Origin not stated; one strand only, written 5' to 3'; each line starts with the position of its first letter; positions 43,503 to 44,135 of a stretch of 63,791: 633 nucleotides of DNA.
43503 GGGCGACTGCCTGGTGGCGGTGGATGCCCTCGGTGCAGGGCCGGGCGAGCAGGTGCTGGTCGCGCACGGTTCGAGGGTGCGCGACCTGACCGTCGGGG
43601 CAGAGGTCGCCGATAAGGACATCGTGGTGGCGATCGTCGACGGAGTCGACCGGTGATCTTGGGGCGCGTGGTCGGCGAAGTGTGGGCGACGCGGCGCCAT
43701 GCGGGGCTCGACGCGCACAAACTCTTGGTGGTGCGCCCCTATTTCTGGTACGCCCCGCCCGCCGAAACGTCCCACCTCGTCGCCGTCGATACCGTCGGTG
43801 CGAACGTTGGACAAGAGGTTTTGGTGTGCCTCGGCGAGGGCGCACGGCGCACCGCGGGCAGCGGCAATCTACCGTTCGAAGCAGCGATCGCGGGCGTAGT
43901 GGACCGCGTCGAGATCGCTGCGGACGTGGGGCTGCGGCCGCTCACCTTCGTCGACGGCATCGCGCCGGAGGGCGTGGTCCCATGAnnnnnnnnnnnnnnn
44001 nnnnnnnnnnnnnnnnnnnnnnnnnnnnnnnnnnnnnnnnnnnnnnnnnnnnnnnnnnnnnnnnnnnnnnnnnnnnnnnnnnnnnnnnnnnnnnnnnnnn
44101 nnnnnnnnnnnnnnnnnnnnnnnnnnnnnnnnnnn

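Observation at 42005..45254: Seven-gene coupled operon with four tandem divergent EutN/CcmL (BMC-P) paralogs but no shell hexamers or metabolosome enzymes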

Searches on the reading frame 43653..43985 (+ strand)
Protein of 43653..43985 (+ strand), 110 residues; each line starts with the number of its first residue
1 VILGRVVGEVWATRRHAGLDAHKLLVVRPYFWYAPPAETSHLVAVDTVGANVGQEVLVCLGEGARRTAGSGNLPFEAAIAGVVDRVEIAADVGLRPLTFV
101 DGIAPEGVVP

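Call 3: search_protein_families(library=pfam, proteins=[window:43653-43985:+], max_evalue=1)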
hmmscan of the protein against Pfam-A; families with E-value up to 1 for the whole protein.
window:43653-43985:+ (110 aa): 1 family
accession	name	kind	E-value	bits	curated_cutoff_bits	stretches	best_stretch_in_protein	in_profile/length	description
PF03319.19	EutN_CcmL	-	5.7e-23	81.7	25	1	1-84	1-83/83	Ethanolamine utilisation protein EutN/carboxysome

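Call 4: search_protein_families(library=ncbifam, proteins=[window:43653-43985:+], max_evalue=1)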
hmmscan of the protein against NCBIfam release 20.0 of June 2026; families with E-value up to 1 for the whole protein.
window:43653-43985:+ (110 aa): 4 families
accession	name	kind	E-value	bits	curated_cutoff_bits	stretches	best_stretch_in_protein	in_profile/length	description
NF053795.1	beta_CO2some_L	equivalog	8.7e-12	45.3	125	1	1-89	1-88/99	beta-carboxysome shell vertex protein CcmL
TIGR02703.2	carboxysome_A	equivalog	5.5e-10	39.4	120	1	3-85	3-79/81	alpha-carboxysome shell vertex protein CsoS4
NF011992.0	PRK15448.1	equivalog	7.9e-10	38.7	118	1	1-89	1-88/95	ethanolamine utilization microcompartment protein EutN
TIGR02704.1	carboxysome_B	equivalog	9.6e-08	32.4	88.9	1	3-85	3-78/80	carboxysome peptide B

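Call 5: find_encoding_contigs(protein=window:43653-43985:+, flank=10000, max_places=6)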
Protein window:43653-43985:+ (110 aa): 2 contigs read that carry it; 2 places shown.
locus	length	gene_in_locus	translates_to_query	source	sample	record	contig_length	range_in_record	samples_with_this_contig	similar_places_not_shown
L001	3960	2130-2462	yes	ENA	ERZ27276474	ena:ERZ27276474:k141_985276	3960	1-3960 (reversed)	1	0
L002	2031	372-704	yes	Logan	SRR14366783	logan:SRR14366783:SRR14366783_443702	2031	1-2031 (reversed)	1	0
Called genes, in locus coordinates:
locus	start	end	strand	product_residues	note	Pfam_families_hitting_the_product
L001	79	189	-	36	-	-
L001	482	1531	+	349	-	-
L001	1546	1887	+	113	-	-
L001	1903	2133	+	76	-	PF03319:EutN_CcmL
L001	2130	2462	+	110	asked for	PF03319:EutN_CcmL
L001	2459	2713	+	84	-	PF03319:EutN_CcmL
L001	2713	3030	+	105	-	PF03319:EutN_CcmL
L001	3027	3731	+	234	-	PF03781:FGE-sulfatase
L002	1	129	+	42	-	?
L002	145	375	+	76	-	PF03319:EutN_CcmL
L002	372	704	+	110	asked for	PF03319:EutN_CcmL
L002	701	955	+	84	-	PF03319:EutN_CcmL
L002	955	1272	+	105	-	PF03319:EutN_CcmL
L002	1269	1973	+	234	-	PF03781:FGE-sulfatase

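Call 7: find_homologous_proteins(query=window:43653-43985:+, max_evalue=0.001)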
Query window:43653-43985:+ (110 aa): 267 proteins with E <= 0.001 among 284 candidates; the best 120 are listed.
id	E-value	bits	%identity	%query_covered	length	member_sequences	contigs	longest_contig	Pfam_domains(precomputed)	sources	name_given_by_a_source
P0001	1.4e-65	236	100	100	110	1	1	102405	PF03319.20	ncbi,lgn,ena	-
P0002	2.3e-50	187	78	96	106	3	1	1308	PF03319.20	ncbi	-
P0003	1.1e-49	185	80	96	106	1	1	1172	PF03319.20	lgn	-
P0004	1.2e-47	179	78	95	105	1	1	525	PF03319.20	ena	-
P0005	3.4e-47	177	76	97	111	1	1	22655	PF03319.20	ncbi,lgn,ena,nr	ncbi:MAG: ethanolamine utilization protein EutN [Myxococcales bacterium]|nr:ethanolamine utilization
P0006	1.0e-46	176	77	95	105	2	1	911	PF03319.20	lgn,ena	-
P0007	1.3e-46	175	75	98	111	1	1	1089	PF03319.20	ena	-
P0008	1.7e-46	175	77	95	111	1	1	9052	PF03319.20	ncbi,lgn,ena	-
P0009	1.4e-45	172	75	96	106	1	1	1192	PF03319.20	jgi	jgi:microcompartment protein CcmK/EutM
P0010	1.7e-45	172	76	95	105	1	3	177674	PF03319.20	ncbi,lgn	-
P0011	4.0e-45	171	70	98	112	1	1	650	PF03319.20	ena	-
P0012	1.4e-43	166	70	95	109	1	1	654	PF03319.20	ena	-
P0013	2.8e-42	161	70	95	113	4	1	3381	PF03319.20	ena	-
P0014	8.5e-42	160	70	95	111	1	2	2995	PF03319.20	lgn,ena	-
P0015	1.7e-40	156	68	97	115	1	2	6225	PF03319.20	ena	-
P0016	1.1e-39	153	70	95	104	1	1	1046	PF03319.20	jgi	jgi:microcompartment protein CcmK/EutM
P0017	4.2e-39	151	65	96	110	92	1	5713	PF03319.20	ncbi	ncbi:MAG TPA: EutN/CcmL family microcompartment protein [Polyangia bacterium]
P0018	4.6e-39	151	66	96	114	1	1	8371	PF03319.20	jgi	jgi:ethanolamine utilization protein EutN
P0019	6.8e-39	151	66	95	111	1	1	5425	PF03319.20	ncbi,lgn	-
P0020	7.2e-39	150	66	98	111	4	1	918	PF03319.20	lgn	-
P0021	1.0e-38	150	67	96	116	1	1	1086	PF03319.20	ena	-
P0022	4.4e-38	148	68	95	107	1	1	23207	PF03319.20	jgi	jgi:ethanolamine utilization protein EutN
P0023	6.6e-38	147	63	95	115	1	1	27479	PF03319.20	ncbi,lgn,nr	ncbi:MAG: ethanolamine utilization protein EutN [Myxococcales bacterium]|nr:ethanolamine utilization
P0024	6.7e-38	147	65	96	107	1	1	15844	PF03319.20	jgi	jgi:ethanolamine utilization protein EutN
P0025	6.8e-38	147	64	95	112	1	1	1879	PF03319.20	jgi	jgi:ethanolamine utilization protein EutN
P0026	7.2e-38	147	62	100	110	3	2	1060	PF03319.20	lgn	-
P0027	8.5e-38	147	64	98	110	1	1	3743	PF03319.20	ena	-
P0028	9.3e-38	147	63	98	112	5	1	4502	PF03319.20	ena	-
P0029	1.1e-37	147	63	96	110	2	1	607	PF03319.20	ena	-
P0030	1.6e-37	146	60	95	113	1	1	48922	PF03319.20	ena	-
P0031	2.5e-37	145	64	97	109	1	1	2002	PF03319.20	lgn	-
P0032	2.6e-37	145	64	96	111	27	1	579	PF03319.20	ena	-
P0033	2.6e-37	145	61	96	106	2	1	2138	PF03319.20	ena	-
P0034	5.0e-37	144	66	95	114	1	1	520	PF03319.20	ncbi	-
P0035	6.3e-37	144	61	95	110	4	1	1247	PF03319.20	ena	-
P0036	9.8e-37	144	64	95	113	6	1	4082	PF03319.20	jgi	jgi:ethanolamine utilization protein EutN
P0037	1.4e-36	143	63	95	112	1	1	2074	PF03319.20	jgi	jgi:ethanolamine utilization protein EutN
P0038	1.6e-36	143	61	96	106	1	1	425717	PF03319.20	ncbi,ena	-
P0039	1.8e-36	143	67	91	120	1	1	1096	PF03319.20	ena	-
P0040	2.3e-36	142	67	91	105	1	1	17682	PF03319.20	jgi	jgi:ethanolamine utilization protein EutN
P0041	3.4e-36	142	61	96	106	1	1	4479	PF03319.20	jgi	jgi:ethanolamine utilization protein EutN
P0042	3.6e-36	142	62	95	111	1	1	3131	PF03319.20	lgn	-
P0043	3.7e-36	142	61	98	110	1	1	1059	PF03319.20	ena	-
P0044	3.9e-36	142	62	96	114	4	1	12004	PF03319.20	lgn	-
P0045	5.4e-36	141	64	91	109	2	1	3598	PF03319.20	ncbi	-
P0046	9.6e-36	140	59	95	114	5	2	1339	PF03319.20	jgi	jgi:ethanolamine utilization protein EutN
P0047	1.2e-35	140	61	98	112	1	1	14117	PF03319.20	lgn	-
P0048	1.7e-35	140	60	100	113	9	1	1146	PF03319.20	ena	-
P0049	2.1e-35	139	61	99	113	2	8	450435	PF03319.20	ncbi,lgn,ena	-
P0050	2.3e-35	139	63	95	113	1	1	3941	PF03319.20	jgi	jgi:ethanolamine utilization protein EutN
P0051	2.7e-35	139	59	95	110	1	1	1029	PF03319.20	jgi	jgi:ethanolamine utilization protein EutN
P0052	3.2e-35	139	61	95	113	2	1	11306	PF03319.20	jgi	jgi:ethanolamine utilization protein EutN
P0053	4.0e-35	138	62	95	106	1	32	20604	PF03319.20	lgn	-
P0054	4.4e-35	138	63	95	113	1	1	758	PF03319.20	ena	-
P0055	1.2e-34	137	61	95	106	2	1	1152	PF03319.20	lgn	-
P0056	1.4e-34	137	60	98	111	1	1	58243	PF03319.20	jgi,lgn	-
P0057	1.6e-34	136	60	98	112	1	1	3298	PF03319.20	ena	-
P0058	2.0e-34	136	58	96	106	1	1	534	PF03319.20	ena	-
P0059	4.8e-34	135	62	98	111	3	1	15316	PF03319.20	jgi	jgi:ethanolamine utilization protein EutN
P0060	5.1e-34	135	63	91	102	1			PF03319.20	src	-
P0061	7.0e-34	134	63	93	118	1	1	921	PF03319.20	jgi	jgi:microcompartment protein CcmK/EutM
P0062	1.3e-33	134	58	100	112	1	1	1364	PF03319.20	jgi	jgi:ethanolamine utilization protein EutN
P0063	2.3e-33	133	59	98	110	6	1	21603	PF03319.20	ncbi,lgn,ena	ncbi:MAG TPA: EutN/CcmL family microcompartment protein [Polyangia bacterium]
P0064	3.0e-33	132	61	97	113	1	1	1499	PF03319.20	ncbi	-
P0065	3.2e-33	132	61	98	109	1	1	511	PF03319.20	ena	-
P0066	4.6e-33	132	58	98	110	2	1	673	PF03319.20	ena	-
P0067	1.0e-32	131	61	93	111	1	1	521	PF03319.20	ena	-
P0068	1.6e-32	130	61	92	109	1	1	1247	PF03319.20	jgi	jgi:ethanolamine utilization protein EutN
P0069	2.4e-32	129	59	98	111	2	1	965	PF03319.20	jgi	jgi:ethanolamine utilization protein EutN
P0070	2.5e-32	129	56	98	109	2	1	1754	PF03319.20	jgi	jgi:ethanolamine utilization protein EutN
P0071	9.9e-32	127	60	91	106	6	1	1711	PF03319.20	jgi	jgi:ethanolamine utilization protein EutN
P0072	1.0e-31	127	59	91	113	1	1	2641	PF03319.20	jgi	jgi:ethanolamine utilization protein EutN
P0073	1.2e-31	127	58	98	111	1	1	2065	PF03319.20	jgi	jgi:ethanolamine utilization protein EutN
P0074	1.8e-31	127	57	98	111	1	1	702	PF03319.20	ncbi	-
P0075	2.8e-31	126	59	93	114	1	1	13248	PF03319.20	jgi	jgi:ethanolamine utilization protein EutN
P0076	3.9e-31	126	57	91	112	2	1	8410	PF03319.20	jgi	jgi:ethanolamine utilization protein EutN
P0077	3.9e-31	125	60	91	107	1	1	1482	PF03319.20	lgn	-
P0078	6.9e-31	125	58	98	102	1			PF03319.20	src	-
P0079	1.1e-30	124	59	91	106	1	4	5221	PF03319.20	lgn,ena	-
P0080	2.0e-30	123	63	79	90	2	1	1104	PF03319.20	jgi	-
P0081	2.7e-30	123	68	76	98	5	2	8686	PF03319.20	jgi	jgi:ethanolamine utilization protein EutN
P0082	2.8e-29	120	61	81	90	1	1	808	PF03319.20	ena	-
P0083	3.0e-29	119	60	90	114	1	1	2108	PF03319.20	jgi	jgi:ethanolamine utilization protein EutN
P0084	8.7e-29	118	59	82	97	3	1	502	PF03319.20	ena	-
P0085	9.0e-29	118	63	76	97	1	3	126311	PF03319.20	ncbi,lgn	-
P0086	1.2e-28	117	58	93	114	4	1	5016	PF03319.20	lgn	-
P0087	2.2e-28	117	55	85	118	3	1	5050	PF03319.20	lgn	-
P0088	3.8e-28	116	63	74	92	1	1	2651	PF03319.20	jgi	jgi:ethanolamine utilization protein EutN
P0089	1.3e-27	114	58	80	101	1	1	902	PF03319.20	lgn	-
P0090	1.6e-27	114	51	91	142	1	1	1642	PF03319.20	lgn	-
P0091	1.8e-27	114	50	91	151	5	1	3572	PF03319.20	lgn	-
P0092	4.0e-27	113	50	99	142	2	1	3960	PF03319.20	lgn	-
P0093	7.1e-27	112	54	85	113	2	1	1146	PF03319.20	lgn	-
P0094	3.6e-26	110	55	78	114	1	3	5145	PF03319.20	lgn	-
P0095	3.9e-26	109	52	95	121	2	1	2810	PF03319.20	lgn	-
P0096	4.1e-26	109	61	80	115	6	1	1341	PF03319.20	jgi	jgi:ethanolamine utilization protein EutN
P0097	4.4e-26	109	50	91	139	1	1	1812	PF03319.20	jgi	jgi:microcompartment protein CcmK/EutM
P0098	4.4e-26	109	58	95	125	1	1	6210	PF03319.20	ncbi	-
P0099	8.4e-26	108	57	86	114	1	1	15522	PF03319.20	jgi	jgi:ethanolamine utilization protein EutN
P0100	9.6e-26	108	62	79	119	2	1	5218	PF03319.20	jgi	jgi:ethanolamine utilization protein EutN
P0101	1.0e-25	108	49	91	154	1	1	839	PF03319.20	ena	-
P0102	1.3e-25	108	59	83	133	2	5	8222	PF03319.20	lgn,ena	-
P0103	1.7e-25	107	50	79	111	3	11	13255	PF03319.20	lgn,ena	-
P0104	1.8e-25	107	57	80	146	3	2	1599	PF03319.20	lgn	-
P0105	1.8e-25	107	58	88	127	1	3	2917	PF03319.20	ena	-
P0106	2.1e-25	107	61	84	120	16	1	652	PF03319.20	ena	-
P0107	2.2e-25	107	50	93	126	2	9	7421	PF03319.20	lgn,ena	-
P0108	2.2e-25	107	50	79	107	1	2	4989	PF03319.20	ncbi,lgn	-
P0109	2.7e-25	107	49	100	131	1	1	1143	PF03319.20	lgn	-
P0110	2.8e-25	107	60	84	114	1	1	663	PF03319.20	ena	-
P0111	3.3e-25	106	54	80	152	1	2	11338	PF03319.20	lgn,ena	-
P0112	3.8e-25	106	50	95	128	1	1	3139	PF03319.20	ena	-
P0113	5.6e-25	106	50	98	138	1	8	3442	PF03319.20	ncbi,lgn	-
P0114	5.8e-25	106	58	80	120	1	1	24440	PF03319.20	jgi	jgi:ethanolamine utilization protein EutN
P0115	6.4e-25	106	61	80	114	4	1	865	PF03319.20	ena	-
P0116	7.1e-25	105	59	79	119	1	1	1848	PF03319.20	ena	-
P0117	7.2e-25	105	57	83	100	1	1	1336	PF03319.20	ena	-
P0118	7.3e-25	105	63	82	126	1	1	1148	PF03319.20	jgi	jgi:ethanolamine utilization protein EutN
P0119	9.6e-25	105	57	84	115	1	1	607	PF03319.20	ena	-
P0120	1.0e-24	105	58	81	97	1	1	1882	PF03319.20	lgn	-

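Call 9: find_encoding_contigs(protein=P0038, flank=10000, max_places=2)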
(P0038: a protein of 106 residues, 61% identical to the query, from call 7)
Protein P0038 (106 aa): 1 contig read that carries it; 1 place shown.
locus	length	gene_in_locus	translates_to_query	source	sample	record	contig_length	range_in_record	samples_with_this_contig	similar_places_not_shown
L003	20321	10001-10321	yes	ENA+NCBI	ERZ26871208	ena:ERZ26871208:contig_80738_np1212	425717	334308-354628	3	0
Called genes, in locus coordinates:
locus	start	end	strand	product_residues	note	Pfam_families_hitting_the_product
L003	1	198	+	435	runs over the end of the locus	PF01266:DAO (weak), PF13450:NAD_binding_8, PF01593:Amino_oxidase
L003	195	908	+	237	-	PF00535:Glycos_transf_2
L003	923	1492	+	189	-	PF00080:Sod_Cu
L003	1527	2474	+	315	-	PF01522:Polysacc_deac_1, PF10096:DUF2334 (weak)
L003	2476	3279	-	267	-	-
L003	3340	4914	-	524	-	PF13757:VIT_2, PF08487:VIT, PF05762:VWA_CoxE (weak), PF00092:VWA, PF13768:VWA_3, PF09967:DUF2201 (weak), PF13519:VWA_2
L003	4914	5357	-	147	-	PF00376:MerR, PF12728:HTH_17 (weak), PF13411:MerR_1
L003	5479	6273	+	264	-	PF01149:Fapy_DNA_glyco, PF06831:H2TH, PF06827:zf-FPG_IleRS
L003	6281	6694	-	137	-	PF13380:CoA_binding_2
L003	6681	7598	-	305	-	PF00892:EamA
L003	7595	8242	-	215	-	PF00075:RNase_H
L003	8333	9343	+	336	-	-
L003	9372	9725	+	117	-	-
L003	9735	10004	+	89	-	PF03319:EutN_CcmL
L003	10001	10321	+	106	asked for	PF03319:EutN_CcmL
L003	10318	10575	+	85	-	PF03319:EutN_CcmL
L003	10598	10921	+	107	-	PF03319:EutN_CcmL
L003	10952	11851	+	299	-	PF07264:EI24 (faint)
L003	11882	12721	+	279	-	-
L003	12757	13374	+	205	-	PF01842:ACT (weak), PF13740:ACT_6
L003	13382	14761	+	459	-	PF05167:DUF711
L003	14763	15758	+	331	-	PF01551:Peptidase_M23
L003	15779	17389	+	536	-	PF00149:Metallophos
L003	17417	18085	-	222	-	PF00753:Lactamase_B, PF12706:Lactamase_B_2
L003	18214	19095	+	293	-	PF02219:MTHFR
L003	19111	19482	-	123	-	-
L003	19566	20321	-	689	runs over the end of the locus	PF08450:SGL (faint)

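Call 10: find_encoding_contigs(protein=P0049, flank=10000, max_places=2)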
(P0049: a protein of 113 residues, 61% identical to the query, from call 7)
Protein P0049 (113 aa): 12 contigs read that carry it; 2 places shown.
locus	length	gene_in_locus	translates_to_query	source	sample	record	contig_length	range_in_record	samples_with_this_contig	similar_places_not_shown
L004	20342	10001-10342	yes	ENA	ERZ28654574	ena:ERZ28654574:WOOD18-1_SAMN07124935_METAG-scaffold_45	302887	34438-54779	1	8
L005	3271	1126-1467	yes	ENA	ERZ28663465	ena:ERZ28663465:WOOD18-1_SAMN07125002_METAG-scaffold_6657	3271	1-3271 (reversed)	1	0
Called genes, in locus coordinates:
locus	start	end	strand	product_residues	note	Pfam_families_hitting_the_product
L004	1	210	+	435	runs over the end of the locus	PF01266:DAO (weak), PF13450:NAD_binding_8, PF01593:Amino_oxidase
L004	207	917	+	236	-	PF00535:Glycos_transf_2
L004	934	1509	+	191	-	PF00080:Sod_Cu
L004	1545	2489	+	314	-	PF01522:Polysacc_deac_1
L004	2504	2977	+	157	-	-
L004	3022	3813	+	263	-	-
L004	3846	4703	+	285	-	PF01149:Fapy_DNA_glyco, PF06831:H2TH, PF06827:zf-FPG_IleRS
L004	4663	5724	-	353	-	-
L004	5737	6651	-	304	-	PF12146:Hydrolase_4, PF00561:Abhydrolase_1, PF12697:Abhydrolase_6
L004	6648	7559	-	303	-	PF00892:EamA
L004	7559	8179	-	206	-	PF00075:RNase_H, PF13456:RVT_3 (weak)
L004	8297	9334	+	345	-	-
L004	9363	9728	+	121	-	-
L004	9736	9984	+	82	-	PF03319:EutN_CcmL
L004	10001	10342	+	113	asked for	PF03319:EutN_CcmL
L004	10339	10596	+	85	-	PF03319:EutN_CcmL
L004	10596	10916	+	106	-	PF03319:EutN_CcmL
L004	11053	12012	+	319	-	PF20533:DUF6748, PF00050:Kazal_1 (weak)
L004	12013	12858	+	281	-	-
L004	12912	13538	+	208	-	PF01842:ACT (weak), PF13740:ACT_6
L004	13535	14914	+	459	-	PF05167:DUF711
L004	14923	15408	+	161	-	PF12973:Cupin_7 (weak), PF07883:Cupin_2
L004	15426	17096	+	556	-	PF00149:Metallophos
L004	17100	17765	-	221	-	PF00753:Lactamase_B, PF12706:Lactamase_B_2 (weak)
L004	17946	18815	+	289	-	PF02219:MTHFR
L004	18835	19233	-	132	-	-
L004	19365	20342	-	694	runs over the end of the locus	PF08450:SGL (faint)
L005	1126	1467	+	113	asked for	PF03319:EutN_CcmL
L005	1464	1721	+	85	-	PF03319:EutN_CcmL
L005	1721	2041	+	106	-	PF03319:EutN_CcmL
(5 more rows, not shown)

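Call 11: find_encoding_contigs(protein=P0085, flank=10000, max_places=2)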
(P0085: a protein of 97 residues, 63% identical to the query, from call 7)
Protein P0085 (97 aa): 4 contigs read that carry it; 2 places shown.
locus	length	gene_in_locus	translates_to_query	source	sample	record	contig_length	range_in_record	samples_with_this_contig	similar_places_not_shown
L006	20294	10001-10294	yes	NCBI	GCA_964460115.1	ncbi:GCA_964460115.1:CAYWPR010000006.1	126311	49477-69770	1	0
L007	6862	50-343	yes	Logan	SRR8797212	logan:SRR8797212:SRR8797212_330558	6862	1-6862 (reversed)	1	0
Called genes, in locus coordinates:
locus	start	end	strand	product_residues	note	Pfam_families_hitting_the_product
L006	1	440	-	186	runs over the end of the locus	PF01227:GTP_cyclohydroI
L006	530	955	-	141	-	PF01242:PTPS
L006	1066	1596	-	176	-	PF00156:Pribosyltran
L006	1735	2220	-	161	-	-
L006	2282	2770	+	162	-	-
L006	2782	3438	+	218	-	PF02581:TMP-TENI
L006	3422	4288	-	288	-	PF03372:Exo_endo_phos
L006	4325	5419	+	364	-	PF01171:ATP_bind_3, PF09179:TilS (weak)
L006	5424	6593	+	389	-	PF02771:Acyl-CoA_dh_N, PF02770:Acyl-CoA_dh_M, PF00441:Acyl-CoA_dh_1, PF08028:Acyl-CoA_dh_2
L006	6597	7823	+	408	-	PF00389:2-Hacid_dh, PF02826:2-Hacid_dh_C, PF03446:NAD_binding_2 (weak), PF01842:ACT (weak)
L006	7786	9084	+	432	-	PF17785:PUA_3 (weak), PF08241:Methyltransf_11 (faint), PF03602:Cons_hypoth95 (weak), PF05175:MTS (weak), PF13847:Methyltransf_31, PF13649:Methyltransf_25 (weak)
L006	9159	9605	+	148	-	-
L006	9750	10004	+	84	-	PF03319:EutN_CcmL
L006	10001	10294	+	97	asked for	PF03319:EutN_CcmL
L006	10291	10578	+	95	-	PF03319:EutN_CcmL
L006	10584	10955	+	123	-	PF03319:EutN_CcmL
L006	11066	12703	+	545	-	-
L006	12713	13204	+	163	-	-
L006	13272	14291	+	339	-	PF02678:Pirin, PF05726:Pirin_C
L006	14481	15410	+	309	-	PF01852:START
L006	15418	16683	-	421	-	-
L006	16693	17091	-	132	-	PF01521:Fe-S_biosyn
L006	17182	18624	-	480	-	PF04715: (weak), PF00425:Chorismate_bind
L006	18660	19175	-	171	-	PF01288:HPPK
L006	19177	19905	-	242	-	PF00814:TsaD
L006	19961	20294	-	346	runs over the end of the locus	PF00781:DAGK_cat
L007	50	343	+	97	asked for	PF03319:EutN_CcmL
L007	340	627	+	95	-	PF03319:EutN_CcmL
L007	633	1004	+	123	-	PF03319:EutN_CcmL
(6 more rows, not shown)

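Call 19: find_related_loci(query=A1, collection=genome_contigs, flank=10000)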
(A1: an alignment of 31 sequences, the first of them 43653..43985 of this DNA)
Query A1 (110 aa) in genome_contigs; peptide patterns used: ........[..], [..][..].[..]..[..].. (x = any residue, [..] = any of these).
170 stretches matched a pattern; 46 encode a relative of the query (tblastn E <= 1e-3); 46 distinct loci.
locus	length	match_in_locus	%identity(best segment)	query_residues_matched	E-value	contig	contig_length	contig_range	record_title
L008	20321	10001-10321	76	1-107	1e-50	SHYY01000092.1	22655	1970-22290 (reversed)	MAG: Myxococcales bacterium isolate Baikal-deep-G131 BACOMB-C10736, whole genome shotgun sequence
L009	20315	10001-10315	64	1-105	2e-44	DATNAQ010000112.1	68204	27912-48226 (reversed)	MAG TPA_asm: Polyangia bacterium isolate SMAG_U11165 k141_4364027, whole genome shotgun sequence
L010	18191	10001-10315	62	1-105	2e-41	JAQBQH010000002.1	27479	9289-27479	MAG: Myxococcales bacterium isolate RYN_368 scaffold_4696645, whole genome shotgun sequence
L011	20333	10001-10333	61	1-109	1e-39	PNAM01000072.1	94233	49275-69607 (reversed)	MAG: Myxococcales bacterium isolate palsa_1104 73.20110800_P1D.52_contig_1061, whole genome shotgun sequence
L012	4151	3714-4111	59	1-105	2e-38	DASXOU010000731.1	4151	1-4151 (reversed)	MAG TPA_asm: Polyangia bacterium isolate SMAG_U5390 k141_672050, whole genome shotgun sequence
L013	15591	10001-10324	61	1-107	2e-36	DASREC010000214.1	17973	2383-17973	MAG TPA_asm: Polyangia bacterium isolate SMAG_U9996 k141_361554, whole genome shotgun sequence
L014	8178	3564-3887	56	1-108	7e-34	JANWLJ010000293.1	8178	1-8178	MAG: Polyangium sp. isolate CRAIB_MAG117 c_000000102348, whole genome shotgun sequence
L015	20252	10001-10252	63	1-84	4e-33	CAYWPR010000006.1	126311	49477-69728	MAG TPA_asm: uncultured Myxococcales bacterium isolate SRP189682_co2_70 genome assembly, contig: NODE_61_length_126311_c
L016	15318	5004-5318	60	1-103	9e-33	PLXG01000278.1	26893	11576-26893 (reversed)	MAG: Myxococcales bacterium isolate palsa_1153 73.20120700_P3D.479_contig_347923, whole genome shotgun sequence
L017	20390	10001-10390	52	1-110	3e-32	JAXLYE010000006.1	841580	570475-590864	MAG: Polyangia bacterium isolate STL-MYX5 C1.81.fa-6, whole genome shotgun sequence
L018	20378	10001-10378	49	1-105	3e-31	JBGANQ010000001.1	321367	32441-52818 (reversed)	MAG: Polyangia bacterium isolate MAG_MBR_H10.6 MBRH10-6_opera_contig_129, whole genome shotgun sequence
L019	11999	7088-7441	52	1-110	5e-31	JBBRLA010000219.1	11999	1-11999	MAG: Polyangia bacterium isolate La1_concoct.199 LA1C_C.199_k141_1574535L_11999_cov_13.0422, whole genome shotgun sequen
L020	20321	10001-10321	53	1-93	8e-31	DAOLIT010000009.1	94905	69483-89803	MAG TPA_asm: Pseudomonadota bacterium isolate AMR_MDS_0291 NODE_12_length_94905_cov_13.634096, whole genome shotgun sequ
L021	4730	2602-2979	50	1-105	9e-31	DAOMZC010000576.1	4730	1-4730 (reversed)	MAG TPA_asm: Pseudomonadota bacterium isolate AMR_MDS_5610 NODE_4742_length_4730_cov_8.401070, whole genome shotgun sequ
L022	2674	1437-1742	55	1-88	3e-30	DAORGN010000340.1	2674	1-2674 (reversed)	MAG TPA_asm: Pseudomonadota bacterium isolate AMR_MDS_0801 NODE_25055_length_2674_cov_7.192822, whole genome shotgun seq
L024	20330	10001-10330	55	1-110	1e-29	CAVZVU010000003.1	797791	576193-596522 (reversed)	MAG: uncultured proteobacterium isolate MFD02134.bin.2.219 genome assembly, contig: contig_24381, whole genome shotgun s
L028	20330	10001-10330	54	1-108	2e-28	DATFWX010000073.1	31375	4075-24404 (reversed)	MAG TPA_asm: Polyangia bacterium isolate SMAG_U9502 k141_15047459, whole genome shotgun sequence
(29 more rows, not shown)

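Call 25: search_solved_structures(query=window:43653-43985:+, max_evalue=0.001)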
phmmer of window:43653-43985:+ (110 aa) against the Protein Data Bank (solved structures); distinct sequences matched with E-value up to 0.001: 15.
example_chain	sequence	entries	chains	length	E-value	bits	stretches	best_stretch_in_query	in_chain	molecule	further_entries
5v74_A1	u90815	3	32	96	7.4e-13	52.1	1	1-95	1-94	Ethanolamine utilization protein EutN/carboxysome structural protein Ccml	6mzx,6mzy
4i7a_A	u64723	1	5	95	6.7e-12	49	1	1-88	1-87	Ethanolamine utilization protein EutN/carboxysome structural protein Ccml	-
2qw7_A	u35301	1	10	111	2.3e-10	44.1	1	2-90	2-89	Carbon dioxide concentrating mechanism protein ccmL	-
2hd3_A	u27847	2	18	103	2.4e-08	37.5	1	3-90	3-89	Ethanolamine utilization protein eutN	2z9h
4jw0_B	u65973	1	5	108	6e-07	33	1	2-88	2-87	Carbon dioxide concentrating mechanism protein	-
4jvz_A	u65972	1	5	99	4.7e-06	30.2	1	3-86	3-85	Carbon dioxide concentrating mechanism protein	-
4n8f_A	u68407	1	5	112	6.8e-06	29.7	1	3-86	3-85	Carbon dioxide concentrating mechanism protein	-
6owf_C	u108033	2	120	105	9.9e-06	29.1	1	3-88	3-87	Ethanolamine utilization protein EutN/carboxysome structural protein Ccml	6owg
5l37_A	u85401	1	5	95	3.9e-05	27.2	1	2-85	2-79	MSM0273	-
7wkc_A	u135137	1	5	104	5.7e-05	26.7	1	3-86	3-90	Carboxysome shell vertex protein CcmL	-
8b0y_A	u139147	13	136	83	0.00012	25.6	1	12-85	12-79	Carboxysome shell vertex protein CsoS4A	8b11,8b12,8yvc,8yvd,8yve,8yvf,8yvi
2rcf_A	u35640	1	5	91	0.00014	25.4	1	12-85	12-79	Unidentified carboxysome polypeptide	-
4n8x_1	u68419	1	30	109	0.00014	25.4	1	3-88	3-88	Carbon dioxide concentrating mechanism protein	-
7ckb_AA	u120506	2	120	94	0.00015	25.3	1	12-85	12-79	Unidentified carboxysome polypeptide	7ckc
8wxb_2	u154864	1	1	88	0.00016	25.2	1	39-85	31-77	Carboxysome shell vertex protein CsoS4A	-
